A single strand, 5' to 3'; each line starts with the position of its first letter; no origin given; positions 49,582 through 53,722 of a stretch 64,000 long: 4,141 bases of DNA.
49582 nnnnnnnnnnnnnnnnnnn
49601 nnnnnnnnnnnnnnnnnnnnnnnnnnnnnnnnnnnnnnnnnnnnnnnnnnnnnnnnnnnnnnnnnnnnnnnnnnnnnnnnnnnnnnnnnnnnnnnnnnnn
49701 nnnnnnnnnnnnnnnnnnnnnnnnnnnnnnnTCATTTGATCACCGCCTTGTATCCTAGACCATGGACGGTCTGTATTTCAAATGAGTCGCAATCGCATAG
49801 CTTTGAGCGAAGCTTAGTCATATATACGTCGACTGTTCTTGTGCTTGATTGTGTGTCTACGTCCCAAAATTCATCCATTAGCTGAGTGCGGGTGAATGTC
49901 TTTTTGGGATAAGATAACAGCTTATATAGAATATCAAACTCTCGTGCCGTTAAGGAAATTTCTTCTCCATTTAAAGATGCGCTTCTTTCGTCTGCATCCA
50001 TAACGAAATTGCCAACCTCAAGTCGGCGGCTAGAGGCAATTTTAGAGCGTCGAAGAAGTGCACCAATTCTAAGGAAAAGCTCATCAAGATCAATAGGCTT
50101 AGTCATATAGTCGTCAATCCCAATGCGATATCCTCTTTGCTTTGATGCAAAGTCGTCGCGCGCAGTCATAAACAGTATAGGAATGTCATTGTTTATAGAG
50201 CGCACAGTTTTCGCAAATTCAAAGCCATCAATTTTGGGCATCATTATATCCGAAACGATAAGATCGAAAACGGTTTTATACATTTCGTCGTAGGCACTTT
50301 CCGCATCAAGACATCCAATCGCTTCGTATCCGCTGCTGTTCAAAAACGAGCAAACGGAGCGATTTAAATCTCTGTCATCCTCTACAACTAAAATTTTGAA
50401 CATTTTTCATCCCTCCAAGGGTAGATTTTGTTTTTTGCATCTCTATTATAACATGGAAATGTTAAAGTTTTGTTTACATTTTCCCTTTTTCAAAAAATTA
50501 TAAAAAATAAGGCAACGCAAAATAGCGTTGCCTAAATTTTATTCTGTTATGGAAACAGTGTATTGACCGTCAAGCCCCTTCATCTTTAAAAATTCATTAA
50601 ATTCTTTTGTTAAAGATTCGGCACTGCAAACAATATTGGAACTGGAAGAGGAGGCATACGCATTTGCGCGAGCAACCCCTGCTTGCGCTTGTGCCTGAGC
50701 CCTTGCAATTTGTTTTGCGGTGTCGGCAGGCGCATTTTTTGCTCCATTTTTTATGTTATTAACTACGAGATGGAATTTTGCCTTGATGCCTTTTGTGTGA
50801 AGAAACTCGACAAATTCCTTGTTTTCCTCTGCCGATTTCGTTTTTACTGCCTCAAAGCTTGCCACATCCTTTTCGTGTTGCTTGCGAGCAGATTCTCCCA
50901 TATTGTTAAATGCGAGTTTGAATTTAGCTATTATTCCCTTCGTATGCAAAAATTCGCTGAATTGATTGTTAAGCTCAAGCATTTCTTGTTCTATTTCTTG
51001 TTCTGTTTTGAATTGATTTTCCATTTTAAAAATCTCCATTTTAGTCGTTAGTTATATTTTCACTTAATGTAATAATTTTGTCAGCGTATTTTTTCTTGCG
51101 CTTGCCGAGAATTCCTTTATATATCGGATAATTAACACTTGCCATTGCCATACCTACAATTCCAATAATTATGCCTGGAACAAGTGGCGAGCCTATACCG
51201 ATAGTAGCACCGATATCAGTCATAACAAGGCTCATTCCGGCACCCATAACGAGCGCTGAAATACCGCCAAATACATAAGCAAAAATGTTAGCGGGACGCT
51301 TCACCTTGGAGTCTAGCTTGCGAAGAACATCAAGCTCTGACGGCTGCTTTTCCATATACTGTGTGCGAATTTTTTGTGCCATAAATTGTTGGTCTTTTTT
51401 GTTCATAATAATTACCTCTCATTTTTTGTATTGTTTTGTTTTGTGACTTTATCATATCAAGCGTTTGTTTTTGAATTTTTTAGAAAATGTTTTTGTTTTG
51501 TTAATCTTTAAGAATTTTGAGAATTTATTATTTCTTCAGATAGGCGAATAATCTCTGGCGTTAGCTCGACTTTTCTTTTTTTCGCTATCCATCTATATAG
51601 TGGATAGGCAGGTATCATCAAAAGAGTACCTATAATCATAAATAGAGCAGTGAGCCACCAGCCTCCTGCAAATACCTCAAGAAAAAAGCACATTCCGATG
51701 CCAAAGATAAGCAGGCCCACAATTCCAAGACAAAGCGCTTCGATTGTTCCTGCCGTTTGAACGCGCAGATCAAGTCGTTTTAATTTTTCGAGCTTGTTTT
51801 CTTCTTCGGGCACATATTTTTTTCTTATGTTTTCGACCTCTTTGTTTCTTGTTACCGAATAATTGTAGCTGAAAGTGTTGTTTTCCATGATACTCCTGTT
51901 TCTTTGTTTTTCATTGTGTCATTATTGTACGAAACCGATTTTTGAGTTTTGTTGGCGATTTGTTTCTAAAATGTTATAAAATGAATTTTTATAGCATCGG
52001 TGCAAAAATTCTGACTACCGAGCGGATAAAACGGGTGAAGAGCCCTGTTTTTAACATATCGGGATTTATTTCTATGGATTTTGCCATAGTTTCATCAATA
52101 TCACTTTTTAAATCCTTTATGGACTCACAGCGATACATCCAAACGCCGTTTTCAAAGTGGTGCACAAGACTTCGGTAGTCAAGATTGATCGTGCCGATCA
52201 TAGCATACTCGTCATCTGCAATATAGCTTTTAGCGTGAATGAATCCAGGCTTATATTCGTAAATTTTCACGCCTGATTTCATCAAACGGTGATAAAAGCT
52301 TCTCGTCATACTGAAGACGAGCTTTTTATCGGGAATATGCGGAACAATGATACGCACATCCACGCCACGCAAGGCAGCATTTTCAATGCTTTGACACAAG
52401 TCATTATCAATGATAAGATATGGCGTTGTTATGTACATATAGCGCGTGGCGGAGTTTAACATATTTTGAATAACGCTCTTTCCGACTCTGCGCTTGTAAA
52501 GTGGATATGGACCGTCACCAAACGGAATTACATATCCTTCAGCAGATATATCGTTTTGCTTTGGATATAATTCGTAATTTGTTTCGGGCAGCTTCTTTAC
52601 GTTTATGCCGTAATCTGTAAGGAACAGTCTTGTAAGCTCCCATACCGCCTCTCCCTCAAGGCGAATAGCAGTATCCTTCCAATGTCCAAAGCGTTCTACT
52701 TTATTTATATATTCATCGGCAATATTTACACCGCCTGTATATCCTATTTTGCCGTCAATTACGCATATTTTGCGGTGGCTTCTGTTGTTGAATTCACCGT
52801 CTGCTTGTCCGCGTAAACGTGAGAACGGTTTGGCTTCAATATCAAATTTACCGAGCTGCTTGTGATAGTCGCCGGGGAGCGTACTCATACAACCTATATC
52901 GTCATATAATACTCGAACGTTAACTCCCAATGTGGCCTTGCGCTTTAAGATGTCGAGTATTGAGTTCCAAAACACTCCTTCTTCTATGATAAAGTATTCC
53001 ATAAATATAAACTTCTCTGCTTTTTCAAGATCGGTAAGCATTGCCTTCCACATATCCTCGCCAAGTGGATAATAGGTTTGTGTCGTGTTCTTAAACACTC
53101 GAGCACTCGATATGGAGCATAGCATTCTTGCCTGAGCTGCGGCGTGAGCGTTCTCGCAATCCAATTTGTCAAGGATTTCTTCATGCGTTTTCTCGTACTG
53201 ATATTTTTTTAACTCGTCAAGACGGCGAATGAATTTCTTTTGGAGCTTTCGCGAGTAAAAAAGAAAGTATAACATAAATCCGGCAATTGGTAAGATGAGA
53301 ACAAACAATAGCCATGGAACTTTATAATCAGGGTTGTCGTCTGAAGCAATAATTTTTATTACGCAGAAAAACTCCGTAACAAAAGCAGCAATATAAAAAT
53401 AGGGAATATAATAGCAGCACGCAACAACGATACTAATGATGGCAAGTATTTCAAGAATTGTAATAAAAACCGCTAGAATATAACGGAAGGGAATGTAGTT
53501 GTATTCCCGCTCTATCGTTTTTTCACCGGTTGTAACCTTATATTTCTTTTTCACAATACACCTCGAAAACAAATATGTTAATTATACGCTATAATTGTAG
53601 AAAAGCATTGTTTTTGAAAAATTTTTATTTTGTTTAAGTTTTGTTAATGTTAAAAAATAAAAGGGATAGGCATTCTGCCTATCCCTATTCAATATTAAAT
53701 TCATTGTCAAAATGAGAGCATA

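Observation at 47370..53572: Uncharacterised envelope module: cardiolipin synthase, three paralogous 2-TM proteins, an internal-repeat protein, OmpR/HK and a polytopic membrane protein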

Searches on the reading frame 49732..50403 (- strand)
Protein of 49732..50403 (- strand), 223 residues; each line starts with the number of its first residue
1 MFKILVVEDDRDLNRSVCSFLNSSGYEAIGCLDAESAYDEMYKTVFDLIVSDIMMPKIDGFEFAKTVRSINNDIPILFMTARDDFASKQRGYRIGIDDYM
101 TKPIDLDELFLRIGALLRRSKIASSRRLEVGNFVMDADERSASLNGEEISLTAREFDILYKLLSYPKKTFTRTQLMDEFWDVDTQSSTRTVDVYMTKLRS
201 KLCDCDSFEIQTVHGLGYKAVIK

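Call 3: search_protein_families(library=pfam, proteins=[window:49732-50403:-], max_evalue=0.1)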
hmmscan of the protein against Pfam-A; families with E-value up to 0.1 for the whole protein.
window:49732-50403:- (223 aa): 3 families
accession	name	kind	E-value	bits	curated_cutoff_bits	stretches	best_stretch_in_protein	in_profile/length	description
PF00072.30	Response_reg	-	8e-25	87.6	30.2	1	4-112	1-109/111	Response regulator receiver domain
PF00486.34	Trans_reg_C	-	3.7e-22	78.6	26.2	1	146-219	1-76/77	Transcriptional regulatory protein, C terminal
PF08279.18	HTH_11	-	0.0066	16.7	25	0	154-219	1-55/55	HTH domain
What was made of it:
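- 49732..50403 (-): OmpR/PhoB-family response regulator of 223 aa. Response_reg and Trans_reg_C domains (call 3).
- Checked: | RR | 49732-50403 | 223 aa | Response_reg + Trans_reg_C (call 3) |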

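Call 4: search_protein_families(library=ncbifam, proteins=[window:49732-50403:-], max_evalue=0.1)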
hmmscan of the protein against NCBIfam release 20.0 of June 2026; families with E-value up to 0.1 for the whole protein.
window:49732-50403:- (223 aa): 97 families (the best 25 are shown)
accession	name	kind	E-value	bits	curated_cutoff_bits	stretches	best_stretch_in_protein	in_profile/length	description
NF051850.1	RespRegRprY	equivalog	2.7e-52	177.5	370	1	2-222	5-228/234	response regulator transcription factor RprY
NF053854.1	RespRegPhoBBctds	equivalog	1.2e-50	172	270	1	4-219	1-223/225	two-component system response regulator PhoB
NF040689.1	MtrAB_MtrA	equivalog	5.1e-48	163.3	300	1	4-220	1-218/219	MtrAB system response regulator MtrA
TIGR02154.1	PhoB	equivalog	2.5e-47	161.1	296.2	1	3-219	4-224/226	phosphate regulon transcriptional regulator PhoB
NF008296.0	PRK11083.1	equivalog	6.4e-46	156.6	273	1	3-219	5-224/228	two-component system response regulator CreB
NF033120.0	vanR_FM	exception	9.7e-45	153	460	1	3-219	5-228/231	vancomycin resistance response regulator transcription factor, VanR-F/VanR-M family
NF041734.1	resp_reg_RppA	equivalog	7.5e-44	149.8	250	1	3-219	2-226/229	two-component system response regulator RppA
TIGR01387.1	cztR_silR_copR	subfamily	9.9e-44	149.6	279.2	1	4-218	1-216/218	heavy metal response regulator transcription factor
NF045944.1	ResRegRpaBCyano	equivalog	6.2e-43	146.8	330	1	5-219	1-226/229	response regulator transcription factor RpaB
NF007928.2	PRK10643.1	equivalog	3.2e-41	141.3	330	1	3-219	2-215/216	two-component system response regulator PmrA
NF012023.0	PRK15479.1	equivalog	6.9e-40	136.9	337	1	3-219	2-216/224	transcriptional regulator TctD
NF000402.1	vanR-B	exception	1e-39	136.2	480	1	3-219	4-215/219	vancomycin resistance response regulator transcription factor VanR-B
NF041733.1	resp_reg_CseB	equivalog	1.5e-39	135.8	350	1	3-220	2-226/228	two-component system response regulator CseB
NF007005.1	PRK09468.1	equivalog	1.7e-39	135.6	331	1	3-220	5-231/237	osmolarity response regulator transcription factor OmpR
NF045991.1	RespRegCtrARhodob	equivalog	7.9e-39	133.7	350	1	3-218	2-219/224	response regulator transcription factor CtrA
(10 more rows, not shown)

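Call 95: search_solved_structures(query=window:49732-50403:-, max_evalue=1e-30)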
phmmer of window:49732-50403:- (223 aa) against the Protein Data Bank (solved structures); distinct sequences matched with E-value up to 1e-30: 5.
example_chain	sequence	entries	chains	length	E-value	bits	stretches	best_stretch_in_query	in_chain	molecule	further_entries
2oqr_A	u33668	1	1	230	5e-37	131.3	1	3-219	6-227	Sensory transduction protein regX3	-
1ys6_A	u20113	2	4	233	6e-35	124.5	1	3-218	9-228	Transcriptional regulatory protein prrA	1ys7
1kgs_A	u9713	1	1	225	1.6e-34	123.1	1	3-220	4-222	DNA BINDING RESPONSE REGULATOR D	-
2gwr_A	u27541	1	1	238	2e-32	116.3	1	3-220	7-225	DNA-binding response regulator mtrA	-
3q9s_A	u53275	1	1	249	2.1e-31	112.9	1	3-215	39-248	DNA-binding response regulator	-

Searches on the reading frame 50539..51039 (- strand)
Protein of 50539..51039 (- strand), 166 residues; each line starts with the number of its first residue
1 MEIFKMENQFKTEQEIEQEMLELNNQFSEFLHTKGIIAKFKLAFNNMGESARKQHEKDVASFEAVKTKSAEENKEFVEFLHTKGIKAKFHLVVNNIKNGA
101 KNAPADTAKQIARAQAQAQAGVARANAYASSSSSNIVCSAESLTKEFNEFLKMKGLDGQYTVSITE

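Call 3: search_protein_families(library=pfam, proteins=[window:50539-51039:-], max_evalue=0.1)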
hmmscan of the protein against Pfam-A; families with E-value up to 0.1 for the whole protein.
window:50539-51039:- (166 aa): 1 family
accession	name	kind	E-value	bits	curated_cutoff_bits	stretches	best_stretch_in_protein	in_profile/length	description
PF11197.13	DUF2835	-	0.00014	22.1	25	0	25-47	40-62/71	Protein of unknown function (DUF2835)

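Call 4: search_protein_families(library=ncbifam, proteins=[window:50539-51039:-], max_evalue=0.1)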
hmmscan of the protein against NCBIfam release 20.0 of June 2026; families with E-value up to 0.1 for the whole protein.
window:50539-51039:- (166 aa): 3 families
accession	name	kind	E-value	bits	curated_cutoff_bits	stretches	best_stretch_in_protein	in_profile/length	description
NF047996.1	corrin_MtgC_2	exception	0.0045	16.5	370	1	51-94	135-178/212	glycine betaine-specific corrinoid protein MtgC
TIGR04286.1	MSEP-CTERM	equivalog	0.01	13.8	150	1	45-132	593-677/920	MSEP-CTERM sorting domain-containing protein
NF006171.0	PRK08311.1-2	equivalog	0.063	13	451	1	21-80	128-185/239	RNA polymerase sigma factor SigI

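Call 16: find_homologous_proteins(query=window:50539-51039:-)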
Query window:50539-51039:- (166 aa): 491 proteins with E <= 0.001 among 600 candidates; the best 120 are listed.
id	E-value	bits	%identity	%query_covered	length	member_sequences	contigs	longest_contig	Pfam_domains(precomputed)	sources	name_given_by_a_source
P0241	3.1e-94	330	100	97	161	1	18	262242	-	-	-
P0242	5.8e-83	294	87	98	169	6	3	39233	-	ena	-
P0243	9.4e-66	238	75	97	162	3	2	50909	-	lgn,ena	-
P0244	1.6e-64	234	73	97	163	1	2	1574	-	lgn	-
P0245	3.0e-64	233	68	99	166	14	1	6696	-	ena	-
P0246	2.7e-63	230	68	99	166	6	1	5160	-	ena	-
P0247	1.1e-62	228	72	97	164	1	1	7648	-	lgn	-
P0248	2.5e-62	227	70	97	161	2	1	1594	-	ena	-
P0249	3.3e-62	227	71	98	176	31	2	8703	-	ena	-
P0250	4.9e-62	226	71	97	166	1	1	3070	-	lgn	-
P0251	7.4e-62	226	71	97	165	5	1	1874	-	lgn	-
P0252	8.8e-62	225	72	97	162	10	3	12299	-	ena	-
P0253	1.1e-61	225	72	97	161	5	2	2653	-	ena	-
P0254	1.8e-61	224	70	97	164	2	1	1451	-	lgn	-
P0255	1.8e-61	224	70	97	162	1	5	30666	-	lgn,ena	-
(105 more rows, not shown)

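Call 43: search_protein_families(library=padloc, proteins=[window:50539-51024:-], max_evalue=0.1)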
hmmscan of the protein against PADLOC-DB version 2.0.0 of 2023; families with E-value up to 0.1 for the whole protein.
window:50539-51024:- (161 aa): 0 families

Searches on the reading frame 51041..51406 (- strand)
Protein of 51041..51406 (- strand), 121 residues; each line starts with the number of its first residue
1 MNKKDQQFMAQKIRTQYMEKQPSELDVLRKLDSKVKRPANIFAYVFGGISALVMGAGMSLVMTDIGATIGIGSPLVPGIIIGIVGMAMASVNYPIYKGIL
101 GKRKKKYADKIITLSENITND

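Call 3: search_protein_families(library=pfam, proteins=[window:51041-51406:-], max_evalue=0.1)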
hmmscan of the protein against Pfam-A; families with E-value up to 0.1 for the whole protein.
window:51041-51406:- (121 aa): 1 family
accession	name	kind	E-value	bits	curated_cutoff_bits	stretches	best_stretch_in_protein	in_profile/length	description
PF00163.24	Ribosomal_S4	-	0.062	14.5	23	0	90-117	32-58/95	Ribosomal protein S4/S9 N-terminal domain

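Call 4: search_protein_families(library=ncbifam, proteins=[window:51041-51406:-], max_evalue=0.1)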
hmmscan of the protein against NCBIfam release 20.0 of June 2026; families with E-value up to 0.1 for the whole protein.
window:51041-51406:- (121 aa): 0 families

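Call 43: search_protein_families(library=padloc, proteins=[window:51041-51406:-], max_evalue=0.1)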
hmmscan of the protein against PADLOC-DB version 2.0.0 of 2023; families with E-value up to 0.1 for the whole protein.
window:51041-51406:- (121 aa): 0 families

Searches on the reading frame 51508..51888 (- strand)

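Call 3: search_protein_families(library=pfam, proteins=[window:51508-51888:-], max_evalue=0.1)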
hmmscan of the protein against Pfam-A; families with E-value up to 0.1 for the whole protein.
window:51508-51888:- (126 aa): 6 families
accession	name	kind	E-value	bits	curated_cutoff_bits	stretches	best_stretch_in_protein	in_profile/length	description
PF09980.14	DUF2214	-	8.3e-05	23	34.1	1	29-111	32-112/147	Predicted membrane protein (DUF2214)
PF11023.14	DUF2614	-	0.0034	18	21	1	51-102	13-59/111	Zinc-ribbon containing domain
PF12698.13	ABC2_membrane_3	-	0.011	15.3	31.6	1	47-94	207-257/347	ABC-2 family transporter protein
PF19333.4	FAXC_N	-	0.021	15.4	27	1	36-109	20-92/104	Failed axon connections homolog N-terminus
PF07332.16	Phage_holin_3_6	-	0.037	14.5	28.4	1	47-112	34-102/116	Putative Actinobacterial Holin-X, holin superfamily III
PF05915.17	TMEM_230_134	-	0.05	14.2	26.8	1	40-94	42-94/119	Transmembrane proteins 230/134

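Call 4: search_protein_families(library=ncbifam, proteins=[window:51508-51888:-], max_evalue=0.1)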
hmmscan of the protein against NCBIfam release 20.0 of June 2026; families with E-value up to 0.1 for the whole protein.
window:51508-51888:- (126 aa): 2 families
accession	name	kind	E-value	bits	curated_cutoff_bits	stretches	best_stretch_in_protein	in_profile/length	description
NF002796.0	PRK02935.1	equivalog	0.00031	20.6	108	1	51-102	16-62/118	hypothetical protein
NF041635.1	STM3941_fam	subfamily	0.065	13.1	40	0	75-119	37-75/157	STM3941 family protein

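Call 43: search_protein_families(library=padloc, proteins=[window:51508-51888:-], max_evalue=0.1)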
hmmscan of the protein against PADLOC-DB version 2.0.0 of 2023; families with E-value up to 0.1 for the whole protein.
window:51508-51888:- (126 aa): 0 families

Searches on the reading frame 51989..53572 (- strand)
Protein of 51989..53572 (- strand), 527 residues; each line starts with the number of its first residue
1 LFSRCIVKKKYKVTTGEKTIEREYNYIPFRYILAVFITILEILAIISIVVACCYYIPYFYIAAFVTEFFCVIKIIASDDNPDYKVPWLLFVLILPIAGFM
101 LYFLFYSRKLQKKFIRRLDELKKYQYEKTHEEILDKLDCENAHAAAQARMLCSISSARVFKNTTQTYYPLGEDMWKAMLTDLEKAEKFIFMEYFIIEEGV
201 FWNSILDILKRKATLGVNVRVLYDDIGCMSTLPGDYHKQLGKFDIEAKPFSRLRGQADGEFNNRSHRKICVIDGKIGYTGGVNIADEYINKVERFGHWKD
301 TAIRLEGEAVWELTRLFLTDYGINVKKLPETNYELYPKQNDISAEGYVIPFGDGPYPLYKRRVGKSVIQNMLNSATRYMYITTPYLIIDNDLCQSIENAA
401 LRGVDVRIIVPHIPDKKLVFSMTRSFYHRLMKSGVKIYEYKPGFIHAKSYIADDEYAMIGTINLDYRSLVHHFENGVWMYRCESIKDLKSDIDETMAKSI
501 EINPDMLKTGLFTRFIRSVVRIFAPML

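Call 3: search_protein_families(library=pfam, proteins=[window:51989-53572:-], max_evalue=0.1)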
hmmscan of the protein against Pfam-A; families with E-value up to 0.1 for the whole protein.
window:51989-53572:- (527 aa): 5 families
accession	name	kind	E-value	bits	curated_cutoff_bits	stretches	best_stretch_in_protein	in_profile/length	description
PF13091.12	PLDc_2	-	2.2e-38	131.5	27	2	370-494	3-130/132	PLD-like domain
PF00614.28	PLDc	-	1.4e-13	50.6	21.9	2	442-468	2-28/28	Phospholipase D Active site motif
PF13396.11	PLDc_N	-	1.9e-08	34.6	23.3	1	68-105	4-40/42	Phospholipase_D-nuclease N-terminal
PF14264.12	Glucos_trans_II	-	0.0079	15.8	30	1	41-106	125-189/317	Glucosyl transferase GtrII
PF24402.1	iHKD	-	0.074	13.6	27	0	392-440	5-48/111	Inactive HKD-Rease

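Call 4: search_protein_families(library=ncbifam, proteins=[window:51989-53572:-], max_evalue=0.1)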
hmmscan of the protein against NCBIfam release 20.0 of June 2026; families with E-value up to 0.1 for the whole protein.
window:51989-53572:- (527 aa): 8 families
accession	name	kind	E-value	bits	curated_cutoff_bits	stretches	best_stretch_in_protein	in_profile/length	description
TIGR04265.1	bac_cardiolipin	equivalog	1e-99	334.7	290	1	64-527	11-483/483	cardiolipin synthase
NF009107.0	PRK12452.1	equivalog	4.8e-74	249.9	787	1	36-527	8-509/509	cardiolipin synthase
NF008427.0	PRK11263.1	equivalog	4.9e-38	131.3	281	1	171-520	17-365/409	cardiolipin synthase ClsB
NF038319.1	DISARM_DrmC_I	equivalog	5.6e-08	32.6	133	1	360-493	91-232/236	DISARM system phospholipase D-like protein DrmC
NF006946.0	PRK09428.1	equivalog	7.8e-07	28.3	314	1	365-410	253-298/451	CDP-diacylglycerol--serine O-phosphatidyltransferase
NF010492.0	PRK13912.1-3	equivalog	2.9e-05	23.7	297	1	368-475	39-151/178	nuclease NucT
NF010491.0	PRK13912.1-2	equivalog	0.0054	16.5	225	0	253-291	109-150/180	nuclease NucT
NF046000.1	MAG1210_fam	subfamily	0.027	13.1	275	1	39-149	61-150/550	MAG1210 family protein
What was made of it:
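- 51989..53554 (-): cls, a ClsA-type cardiolipin synthase of 521 aa with two N-terminal TM helices and two HKD motifs. TIGR04265 scores 334.7 bits against a cutoff of 290, with PLDc_N and PLDc_2 domains (calls 3, 4).
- Checked: | cls | 51989-53554 | 521 aa, GTG start | TIGR04265 at 334.7 bits, cutoff 290 (call 4) |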
